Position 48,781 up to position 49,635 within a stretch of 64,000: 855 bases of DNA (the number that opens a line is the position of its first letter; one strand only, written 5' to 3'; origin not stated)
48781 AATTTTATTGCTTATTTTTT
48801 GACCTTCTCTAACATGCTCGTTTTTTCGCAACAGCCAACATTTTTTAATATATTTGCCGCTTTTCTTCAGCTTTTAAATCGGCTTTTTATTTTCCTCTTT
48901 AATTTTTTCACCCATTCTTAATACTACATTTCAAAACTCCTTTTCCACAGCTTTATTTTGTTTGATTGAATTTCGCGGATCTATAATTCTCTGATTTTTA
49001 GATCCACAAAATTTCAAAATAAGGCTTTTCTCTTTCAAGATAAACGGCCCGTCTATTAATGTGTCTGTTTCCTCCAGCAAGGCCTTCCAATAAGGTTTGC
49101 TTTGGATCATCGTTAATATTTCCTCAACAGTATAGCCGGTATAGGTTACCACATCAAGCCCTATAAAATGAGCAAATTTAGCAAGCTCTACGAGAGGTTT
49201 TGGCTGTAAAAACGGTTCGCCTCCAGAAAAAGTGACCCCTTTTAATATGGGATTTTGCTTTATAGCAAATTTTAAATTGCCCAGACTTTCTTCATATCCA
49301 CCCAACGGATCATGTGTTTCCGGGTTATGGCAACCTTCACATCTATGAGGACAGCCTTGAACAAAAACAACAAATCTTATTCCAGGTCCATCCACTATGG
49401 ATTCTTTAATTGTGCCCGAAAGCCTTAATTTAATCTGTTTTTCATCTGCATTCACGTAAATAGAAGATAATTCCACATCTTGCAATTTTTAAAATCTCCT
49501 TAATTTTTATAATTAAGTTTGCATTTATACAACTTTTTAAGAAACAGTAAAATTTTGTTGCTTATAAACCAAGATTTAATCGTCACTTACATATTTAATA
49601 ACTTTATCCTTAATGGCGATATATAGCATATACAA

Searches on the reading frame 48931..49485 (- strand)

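Call 67: search_protein_families(library=pfam, proteins=[window:48931-49485:-], max_evalue=0.00001)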
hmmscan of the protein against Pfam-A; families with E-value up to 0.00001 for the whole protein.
window:48931-49485:- (184 aa): 2 families
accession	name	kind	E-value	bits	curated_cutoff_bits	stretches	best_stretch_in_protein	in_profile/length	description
PF13353.11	Fer4_12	-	1.7e-31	109.8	22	1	31-168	1-137/137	4Fe-4S single cluster domain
PF04055.27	Radical_SAM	-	7.7e-08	33.1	29.5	1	40-123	2-93/166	Radical SAM superfamily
